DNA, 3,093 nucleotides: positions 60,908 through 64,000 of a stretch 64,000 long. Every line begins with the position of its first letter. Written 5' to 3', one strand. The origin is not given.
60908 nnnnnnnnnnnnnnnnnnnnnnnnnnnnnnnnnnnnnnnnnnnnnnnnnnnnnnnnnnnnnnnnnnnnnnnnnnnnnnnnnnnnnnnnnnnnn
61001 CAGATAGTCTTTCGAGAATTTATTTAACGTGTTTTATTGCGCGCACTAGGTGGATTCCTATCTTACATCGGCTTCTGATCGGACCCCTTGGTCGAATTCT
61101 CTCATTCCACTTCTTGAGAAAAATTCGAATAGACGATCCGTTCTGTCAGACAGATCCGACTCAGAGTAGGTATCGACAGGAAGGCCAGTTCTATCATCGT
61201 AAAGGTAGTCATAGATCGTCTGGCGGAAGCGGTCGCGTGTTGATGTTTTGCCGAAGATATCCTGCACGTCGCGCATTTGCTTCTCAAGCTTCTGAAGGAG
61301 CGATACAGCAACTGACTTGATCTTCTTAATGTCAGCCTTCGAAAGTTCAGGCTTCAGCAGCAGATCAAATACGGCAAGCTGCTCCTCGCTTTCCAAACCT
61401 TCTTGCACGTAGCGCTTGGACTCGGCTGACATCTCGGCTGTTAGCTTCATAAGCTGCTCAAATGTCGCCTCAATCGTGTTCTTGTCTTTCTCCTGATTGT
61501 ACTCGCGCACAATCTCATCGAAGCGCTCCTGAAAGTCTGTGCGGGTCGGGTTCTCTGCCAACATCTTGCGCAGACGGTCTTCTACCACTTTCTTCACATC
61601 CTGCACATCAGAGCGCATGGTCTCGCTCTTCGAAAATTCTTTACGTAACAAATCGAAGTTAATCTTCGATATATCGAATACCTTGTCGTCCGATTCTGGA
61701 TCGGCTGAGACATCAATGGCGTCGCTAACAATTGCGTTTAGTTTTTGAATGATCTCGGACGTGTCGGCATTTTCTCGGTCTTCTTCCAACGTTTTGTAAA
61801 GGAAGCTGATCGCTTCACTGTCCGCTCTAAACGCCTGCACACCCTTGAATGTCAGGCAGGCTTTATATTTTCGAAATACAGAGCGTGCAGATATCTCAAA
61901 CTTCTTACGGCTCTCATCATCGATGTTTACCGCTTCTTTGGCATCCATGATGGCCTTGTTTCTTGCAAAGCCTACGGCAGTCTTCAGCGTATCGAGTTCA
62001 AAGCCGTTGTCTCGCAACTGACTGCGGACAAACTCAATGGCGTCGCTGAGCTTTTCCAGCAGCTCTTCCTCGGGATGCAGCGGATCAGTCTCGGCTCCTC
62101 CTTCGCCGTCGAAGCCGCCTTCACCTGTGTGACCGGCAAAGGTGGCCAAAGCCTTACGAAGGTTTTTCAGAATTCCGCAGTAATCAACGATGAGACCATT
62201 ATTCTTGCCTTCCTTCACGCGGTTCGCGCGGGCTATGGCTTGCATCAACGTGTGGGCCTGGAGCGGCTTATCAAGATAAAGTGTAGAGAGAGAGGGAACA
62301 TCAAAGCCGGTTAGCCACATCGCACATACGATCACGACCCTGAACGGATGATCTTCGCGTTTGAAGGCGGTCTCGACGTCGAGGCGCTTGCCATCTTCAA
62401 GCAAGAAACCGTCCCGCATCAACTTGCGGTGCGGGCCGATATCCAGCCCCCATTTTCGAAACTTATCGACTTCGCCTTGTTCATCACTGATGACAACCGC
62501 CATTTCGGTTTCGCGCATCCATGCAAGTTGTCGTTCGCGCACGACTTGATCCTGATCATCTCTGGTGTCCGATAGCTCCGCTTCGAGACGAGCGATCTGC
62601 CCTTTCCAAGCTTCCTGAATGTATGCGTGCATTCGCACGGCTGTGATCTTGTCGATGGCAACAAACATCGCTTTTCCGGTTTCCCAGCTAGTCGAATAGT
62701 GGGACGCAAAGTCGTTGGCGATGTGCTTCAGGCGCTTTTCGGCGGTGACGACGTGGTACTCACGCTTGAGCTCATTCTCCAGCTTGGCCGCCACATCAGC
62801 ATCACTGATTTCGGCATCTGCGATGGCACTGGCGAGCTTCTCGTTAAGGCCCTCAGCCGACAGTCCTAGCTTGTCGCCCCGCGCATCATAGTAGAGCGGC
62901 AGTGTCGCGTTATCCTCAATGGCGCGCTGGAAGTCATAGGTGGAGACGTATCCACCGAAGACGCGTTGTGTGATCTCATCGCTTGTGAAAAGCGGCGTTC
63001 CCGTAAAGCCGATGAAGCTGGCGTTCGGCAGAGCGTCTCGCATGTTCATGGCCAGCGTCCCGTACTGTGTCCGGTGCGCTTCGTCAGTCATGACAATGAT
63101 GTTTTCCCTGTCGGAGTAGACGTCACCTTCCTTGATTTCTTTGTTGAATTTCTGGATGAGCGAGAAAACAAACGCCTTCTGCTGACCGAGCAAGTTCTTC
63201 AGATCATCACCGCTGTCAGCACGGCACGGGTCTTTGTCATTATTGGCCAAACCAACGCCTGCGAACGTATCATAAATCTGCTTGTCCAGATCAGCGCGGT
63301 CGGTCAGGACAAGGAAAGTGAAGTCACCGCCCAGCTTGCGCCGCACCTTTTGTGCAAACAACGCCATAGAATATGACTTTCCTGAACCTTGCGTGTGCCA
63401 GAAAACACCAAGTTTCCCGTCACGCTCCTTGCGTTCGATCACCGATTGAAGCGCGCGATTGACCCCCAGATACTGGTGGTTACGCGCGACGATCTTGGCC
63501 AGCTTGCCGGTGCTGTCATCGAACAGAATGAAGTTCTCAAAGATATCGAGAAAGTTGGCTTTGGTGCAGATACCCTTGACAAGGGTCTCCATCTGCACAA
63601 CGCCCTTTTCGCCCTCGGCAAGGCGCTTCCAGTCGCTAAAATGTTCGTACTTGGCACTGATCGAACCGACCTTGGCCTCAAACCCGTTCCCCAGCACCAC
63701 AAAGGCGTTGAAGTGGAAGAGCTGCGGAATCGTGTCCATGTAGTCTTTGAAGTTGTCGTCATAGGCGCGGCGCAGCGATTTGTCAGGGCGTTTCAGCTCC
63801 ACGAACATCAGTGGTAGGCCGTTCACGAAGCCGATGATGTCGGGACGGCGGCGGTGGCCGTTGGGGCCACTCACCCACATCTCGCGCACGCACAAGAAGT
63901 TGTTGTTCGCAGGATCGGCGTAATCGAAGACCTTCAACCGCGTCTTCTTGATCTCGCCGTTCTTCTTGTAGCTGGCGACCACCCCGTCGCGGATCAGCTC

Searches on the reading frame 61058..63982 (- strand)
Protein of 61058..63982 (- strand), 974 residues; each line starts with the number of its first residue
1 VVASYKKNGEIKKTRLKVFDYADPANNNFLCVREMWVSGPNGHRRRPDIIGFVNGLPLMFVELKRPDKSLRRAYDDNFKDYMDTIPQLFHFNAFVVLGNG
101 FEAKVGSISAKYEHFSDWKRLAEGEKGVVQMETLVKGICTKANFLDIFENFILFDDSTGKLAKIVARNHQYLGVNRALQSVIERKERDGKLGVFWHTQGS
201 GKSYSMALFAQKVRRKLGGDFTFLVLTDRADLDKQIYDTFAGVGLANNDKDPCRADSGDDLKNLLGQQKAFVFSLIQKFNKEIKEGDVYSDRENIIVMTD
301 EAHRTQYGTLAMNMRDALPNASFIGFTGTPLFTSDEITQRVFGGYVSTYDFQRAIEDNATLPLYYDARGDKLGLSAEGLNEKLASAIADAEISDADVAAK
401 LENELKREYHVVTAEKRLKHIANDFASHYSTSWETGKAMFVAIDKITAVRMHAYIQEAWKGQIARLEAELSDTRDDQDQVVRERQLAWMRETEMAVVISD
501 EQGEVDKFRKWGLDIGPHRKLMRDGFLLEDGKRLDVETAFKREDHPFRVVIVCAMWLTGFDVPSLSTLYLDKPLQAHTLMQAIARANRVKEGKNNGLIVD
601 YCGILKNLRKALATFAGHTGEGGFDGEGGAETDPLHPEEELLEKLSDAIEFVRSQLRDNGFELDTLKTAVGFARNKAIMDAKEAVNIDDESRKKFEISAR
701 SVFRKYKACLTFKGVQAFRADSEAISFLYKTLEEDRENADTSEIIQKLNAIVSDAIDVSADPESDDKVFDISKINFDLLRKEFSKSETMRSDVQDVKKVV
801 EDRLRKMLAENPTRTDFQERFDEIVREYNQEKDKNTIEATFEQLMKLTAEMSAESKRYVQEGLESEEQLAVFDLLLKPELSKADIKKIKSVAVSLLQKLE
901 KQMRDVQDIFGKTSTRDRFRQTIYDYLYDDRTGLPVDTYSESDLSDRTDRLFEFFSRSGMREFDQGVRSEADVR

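Call 20: search_protein_families(library=pfam, proteins=[window:61058-63982:-], max_evalue=0.001)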
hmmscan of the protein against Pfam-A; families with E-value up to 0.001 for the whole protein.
window:61058-63982:- (974 aa): 4 families
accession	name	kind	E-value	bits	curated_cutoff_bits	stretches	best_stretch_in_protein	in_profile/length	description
PF18766.7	SWI2_SNF2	-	8e-72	241.9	26.7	1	169-390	1-215/221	SWI2/SNF2 ATPase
PF04313.20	HSDR_N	-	1.2e-27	97.5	25.1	1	3-112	88-196/198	Type I restriction enzyme R protein N terminus (HSDR_N)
PF04851.21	ResIII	-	2.5e-20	73.5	22.5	1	176-330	10-162/164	Type III restriction enzyme, res subunit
PF22679.2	T1R_D3-like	-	1e-18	68.7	27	1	535-601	88-156/158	Type I restriction enzyme subunit R domain 3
